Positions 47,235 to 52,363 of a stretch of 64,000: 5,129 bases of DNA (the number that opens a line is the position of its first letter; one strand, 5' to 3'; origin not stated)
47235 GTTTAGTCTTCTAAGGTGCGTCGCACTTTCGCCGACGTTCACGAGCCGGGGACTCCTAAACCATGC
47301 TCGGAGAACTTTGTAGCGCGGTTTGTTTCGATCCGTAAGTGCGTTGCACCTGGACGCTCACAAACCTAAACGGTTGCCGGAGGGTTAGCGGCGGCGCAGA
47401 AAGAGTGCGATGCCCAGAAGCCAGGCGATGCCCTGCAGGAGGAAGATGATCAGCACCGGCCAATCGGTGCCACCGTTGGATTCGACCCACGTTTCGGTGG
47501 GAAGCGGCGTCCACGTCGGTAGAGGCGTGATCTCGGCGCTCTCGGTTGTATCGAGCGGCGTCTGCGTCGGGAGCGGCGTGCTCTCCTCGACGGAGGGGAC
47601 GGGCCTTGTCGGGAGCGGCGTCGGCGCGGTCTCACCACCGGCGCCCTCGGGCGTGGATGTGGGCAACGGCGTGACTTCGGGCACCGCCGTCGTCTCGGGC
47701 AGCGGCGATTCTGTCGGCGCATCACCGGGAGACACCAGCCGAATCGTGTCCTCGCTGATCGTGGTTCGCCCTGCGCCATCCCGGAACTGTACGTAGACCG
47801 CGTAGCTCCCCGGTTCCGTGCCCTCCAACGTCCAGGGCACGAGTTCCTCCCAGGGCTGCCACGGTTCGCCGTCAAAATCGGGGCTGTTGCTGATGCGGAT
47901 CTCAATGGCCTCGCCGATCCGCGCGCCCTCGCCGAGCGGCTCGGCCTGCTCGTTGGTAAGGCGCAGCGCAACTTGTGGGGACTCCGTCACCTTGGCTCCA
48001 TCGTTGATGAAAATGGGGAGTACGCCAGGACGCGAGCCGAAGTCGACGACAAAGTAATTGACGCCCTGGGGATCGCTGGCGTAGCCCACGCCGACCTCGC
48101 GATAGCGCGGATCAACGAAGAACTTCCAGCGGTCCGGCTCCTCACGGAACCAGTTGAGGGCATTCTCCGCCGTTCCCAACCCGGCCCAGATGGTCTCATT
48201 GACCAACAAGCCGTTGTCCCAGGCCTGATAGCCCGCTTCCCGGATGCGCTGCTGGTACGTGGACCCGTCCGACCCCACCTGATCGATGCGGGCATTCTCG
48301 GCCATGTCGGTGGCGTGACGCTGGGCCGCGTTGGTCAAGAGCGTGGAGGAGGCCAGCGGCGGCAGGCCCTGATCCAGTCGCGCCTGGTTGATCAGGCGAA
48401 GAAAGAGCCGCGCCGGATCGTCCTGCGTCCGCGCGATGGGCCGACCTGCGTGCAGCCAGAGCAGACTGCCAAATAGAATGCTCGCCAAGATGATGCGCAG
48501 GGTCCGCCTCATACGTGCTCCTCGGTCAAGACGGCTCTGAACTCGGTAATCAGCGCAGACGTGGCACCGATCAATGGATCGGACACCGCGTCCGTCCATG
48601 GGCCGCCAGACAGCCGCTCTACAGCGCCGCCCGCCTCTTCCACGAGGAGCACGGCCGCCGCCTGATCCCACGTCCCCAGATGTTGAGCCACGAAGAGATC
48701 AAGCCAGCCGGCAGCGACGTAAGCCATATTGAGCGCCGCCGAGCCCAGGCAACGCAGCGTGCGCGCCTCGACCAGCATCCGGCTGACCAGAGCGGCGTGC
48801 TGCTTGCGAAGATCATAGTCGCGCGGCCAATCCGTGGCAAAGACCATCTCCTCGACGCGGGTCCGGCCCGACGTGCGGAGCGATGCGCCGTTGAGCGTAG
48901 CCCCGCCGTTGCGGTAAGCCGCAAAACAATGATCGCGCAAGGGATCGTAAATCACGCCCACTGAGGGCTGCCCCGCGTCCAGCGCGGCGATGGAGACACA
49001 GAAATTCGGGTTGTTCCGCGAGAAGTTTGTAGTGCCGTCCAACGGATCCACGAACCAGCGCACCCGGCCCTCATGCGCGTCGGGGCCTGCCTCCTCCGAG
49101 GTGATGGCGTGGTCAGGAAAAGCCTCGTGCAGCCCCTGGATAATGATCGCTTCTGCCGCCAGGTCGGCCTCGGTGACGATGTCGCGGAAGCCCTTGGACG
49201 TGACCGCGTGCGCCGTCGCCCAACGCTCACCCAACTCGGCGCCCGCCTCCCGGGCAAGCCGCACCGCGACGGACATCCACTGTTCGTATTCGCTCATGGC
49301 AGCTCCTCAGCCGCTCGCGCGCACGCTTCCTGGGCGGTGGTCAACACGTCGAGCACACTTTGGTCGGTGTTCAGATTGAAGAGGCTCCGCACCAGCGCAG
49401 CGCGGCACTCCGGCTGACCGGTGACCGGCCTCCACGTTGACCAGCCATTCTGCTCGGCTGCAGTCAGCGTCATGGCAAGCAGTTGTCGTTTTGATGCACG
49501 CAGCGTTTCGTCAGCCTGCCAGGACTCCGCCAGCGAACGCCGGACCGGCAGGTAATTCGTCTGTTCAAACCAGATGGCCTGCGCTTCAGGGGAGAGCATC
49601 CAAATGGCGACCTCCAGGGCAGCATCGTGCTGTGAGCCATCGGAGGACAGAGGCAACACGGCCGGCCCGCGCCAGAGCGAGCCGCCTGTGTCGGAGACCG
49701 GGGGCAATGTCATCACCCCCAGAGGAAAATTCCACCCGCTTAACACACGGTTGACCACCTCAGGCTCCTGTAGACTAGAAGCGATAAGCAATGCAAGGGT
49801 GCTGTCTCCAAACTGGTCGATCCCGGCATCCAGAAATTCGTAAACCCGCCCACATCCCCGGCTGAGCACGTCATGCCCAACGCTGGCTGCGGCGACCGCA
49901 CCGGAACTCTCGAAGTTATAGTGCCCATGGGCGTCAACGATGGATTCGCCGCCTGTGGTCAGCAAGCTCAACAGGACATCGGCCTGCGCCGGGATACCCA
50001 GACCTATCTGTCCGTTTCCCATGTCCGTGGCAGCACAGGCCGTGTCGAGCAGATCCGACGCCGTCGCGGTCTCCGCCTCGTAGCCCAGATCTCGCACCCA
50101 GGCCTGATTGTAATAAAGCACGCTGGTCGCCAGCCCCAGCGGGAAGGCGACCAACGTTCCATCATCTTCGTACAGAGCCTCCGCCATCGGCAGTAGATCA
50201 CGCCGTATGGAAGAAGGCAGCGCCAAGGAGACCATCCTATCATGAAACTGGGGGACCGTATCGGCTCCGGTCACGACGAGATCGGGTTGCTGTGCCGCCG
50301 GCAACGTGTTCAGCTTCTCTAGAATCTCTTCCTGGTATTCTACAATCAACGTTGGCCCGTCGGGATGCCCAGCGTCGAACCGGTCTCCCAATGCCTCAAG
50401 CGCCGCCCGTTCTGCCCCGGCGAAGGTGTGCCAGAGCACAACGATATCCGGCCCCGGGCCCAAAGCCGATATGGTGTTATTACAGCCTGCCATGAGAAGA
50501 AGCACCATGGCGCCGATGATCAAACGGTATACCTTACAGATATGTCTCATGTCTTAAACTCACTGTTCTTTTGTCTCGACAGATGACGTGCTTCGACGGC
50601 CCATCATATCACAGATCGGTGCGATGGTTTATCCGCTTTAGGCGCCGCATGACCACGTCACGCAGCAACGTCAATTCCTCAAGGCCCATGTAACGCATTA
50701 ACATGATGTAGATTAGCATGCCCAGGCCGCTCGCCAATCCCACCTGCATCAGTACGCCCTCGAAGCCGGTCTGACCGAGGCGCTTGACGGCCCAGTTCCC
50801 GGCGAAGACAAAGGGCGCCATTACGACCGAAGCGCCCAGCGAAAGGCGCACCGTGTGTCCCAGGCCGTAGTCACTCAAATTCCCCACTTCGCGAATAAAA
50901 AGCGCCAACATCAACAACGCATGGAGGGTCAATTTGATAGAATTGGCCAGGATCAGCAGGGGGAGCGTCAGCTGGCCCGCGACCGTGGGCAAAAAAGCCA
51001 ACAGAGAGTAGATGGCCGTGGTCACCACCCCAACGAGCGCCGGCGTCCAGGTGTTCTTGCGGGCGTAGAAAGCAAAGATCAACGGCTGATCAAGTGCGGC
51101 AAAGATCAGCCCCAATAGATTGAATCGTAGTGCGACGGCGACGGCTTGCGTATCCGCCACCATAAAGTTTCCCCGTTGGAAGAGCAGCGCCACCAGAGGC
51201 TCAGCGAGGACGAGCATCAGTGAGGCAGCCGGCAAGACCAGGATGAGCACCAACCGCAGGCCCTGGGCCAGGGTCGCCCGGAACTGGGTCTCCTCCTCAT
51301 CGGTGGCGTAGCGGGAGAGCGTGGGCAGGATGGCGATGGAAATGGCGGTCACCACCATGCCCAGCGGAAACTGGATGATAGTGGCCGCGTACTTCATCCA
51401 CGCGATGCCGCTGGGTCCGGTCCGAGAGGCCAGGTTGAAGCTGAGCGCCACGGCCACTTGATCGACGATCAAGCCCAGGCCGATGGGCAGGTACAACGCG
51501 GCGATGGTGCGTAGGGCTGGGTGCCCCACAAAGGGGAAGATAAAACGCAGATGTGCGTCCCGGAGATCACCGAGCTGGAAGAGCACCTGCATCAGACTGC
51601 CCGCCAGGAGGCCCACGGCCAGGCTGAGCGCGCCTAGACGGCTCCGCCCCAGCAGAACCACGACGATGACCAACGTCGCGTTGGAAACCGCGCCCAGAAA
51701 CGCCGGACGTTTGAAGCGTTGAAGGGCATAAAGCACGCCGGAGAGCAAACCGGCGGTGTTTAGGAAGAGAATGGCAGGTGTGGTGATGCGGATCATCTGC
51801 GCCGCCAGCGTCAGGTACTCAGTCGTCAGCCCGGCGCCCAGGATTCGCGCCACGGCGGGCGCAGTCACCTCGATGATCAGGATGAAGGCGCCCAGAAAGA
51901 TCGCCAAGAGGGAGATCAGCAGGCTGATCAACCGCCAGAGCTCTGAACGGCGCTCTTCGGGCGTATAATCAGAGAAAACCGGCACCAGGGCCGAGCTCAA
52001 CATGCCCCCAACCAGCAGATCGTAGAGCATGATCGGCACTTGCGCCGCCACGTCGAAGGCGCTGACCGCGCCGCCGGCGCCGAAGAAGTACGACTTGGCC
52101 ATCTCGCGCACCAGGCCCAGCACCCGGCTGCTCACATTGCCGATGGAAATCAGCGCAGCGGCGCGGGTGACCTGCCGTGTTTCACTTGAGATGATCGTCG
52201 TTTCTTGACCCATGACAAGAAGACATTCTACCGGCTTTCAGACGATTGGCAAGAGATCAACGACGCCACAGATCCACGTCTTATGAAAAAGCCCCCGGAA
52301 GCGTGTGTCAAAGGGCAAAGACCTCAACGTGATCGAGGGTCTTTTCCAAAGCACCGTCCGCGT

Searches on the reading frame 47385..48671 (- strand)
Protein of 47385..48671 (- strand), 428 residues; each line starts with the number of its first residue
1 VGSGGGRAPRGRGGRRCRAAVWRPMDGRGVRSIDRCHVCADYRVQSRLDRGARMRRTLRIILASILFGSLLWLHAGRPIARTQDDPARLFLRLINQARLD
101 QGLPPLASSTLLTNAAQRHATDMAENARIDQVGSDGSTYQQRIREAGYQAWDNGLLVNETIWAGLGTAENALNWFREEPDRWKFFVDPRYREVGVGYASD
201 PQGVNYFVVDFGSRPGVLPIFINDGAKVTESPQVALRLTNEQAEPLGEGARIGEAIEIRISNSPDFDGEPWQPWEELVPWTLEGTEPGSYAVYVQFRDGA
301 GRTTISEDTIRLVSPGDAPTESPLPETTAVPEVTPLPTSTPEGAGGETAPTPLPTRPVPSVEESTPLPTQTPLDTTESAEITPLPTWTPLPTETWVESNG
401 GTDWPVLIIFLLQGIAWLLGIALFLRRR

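Call 16: search_protein_families(library=pfam, proteins=[window:47385-48671:-])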
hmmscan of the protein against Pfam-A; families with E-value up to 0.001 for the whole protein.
window:47385-48671:- (428 aa): 1 family
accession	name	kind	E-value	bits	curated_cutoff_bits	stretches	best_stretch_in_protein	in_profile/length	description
PF00188.32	CAP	-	9.4e-17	62.4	21.1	1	91-211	1-117/117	Cysteine-rich secretory protein family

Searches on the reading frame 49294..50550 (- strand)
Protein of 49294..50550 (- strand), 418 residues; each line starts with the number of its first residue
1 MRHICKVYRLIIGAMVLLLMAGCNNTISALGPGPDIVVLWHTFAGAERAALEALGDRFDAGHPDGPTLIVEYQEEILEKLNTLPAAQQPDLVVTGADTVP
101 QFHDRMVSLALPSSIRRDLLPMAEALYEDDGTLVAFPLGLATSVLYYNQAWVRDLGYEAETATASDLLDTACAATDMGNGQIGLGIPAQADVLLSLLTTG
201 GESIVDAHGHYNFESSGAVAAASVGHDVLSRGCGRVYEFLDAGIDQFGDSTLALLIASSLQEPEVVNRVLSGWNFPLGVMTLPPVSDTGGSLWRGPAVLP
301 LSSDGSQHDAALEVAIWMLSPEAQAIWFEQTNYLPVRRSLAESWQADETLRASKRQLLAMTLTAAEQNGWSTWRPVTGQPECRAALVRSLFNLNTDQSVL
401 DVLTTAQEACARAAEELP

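Call 54: search_protein_families(library=pfam, proteins=[window:49294-50550:-], max_evalue=0.0001)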
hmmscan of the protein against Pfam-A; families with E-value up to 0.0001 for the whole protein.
window:49294-50550:- (418 aa): 2 families
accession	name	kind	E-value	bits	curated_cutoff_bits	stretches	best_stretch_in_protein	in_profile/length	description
PF13416.11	SBP_bac_8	-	1.3e-15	58.4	27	1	55-350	3-277/279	Bacterial extracellular solute-binding protein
PF01547.30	SBP_bac_1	-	1.7e-05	25.4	26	0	49-181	8-148/307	Bacterial extracellular solute-binding protein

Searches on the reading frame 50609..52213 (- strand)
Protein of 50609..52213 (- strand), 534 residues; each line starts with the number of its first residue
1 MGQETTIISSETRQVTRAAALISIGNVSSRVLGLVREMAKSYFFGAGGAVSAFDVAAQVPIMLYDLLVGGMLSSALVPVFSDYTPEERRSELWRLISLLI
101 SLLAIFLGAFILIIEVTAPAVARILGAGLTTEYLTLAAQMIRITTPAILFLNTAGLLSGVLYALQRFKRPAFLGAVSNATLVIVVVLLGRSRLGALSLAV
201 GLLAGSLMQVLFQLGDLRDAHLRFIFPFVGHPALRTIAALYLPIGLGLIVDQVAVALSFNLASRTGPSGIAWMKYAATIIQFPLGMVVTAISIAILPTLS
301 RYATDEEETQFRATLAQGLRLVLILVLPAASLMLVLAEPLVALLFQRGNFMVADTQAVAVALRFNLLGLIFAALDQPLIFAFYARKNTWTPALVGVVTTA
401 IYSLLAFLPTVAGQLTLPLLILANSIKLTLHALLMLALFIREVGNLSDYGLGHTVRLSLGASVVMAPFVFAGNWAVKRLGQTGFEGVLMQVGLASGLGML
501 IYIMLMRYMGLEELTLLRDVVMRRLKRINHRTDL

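Call 54: search_protein_families(library=pfam, proteins=[window:50609-52213:-], max_evalue=0.0001)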
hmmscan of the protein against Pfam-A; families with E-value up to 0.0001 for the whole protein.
window:50609-52213:- (534 aa): 2 families
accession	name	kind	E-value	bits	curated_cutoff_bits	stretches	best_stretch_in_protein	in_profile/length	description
PF03023.19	MurJ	-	8.7e-76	255.8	27.4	1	41-467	2-427/451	Lipid II flippase MurJ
PF01554.23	MatE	-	4.9e-06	26.8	24.9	0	243-401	1-154/161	MatE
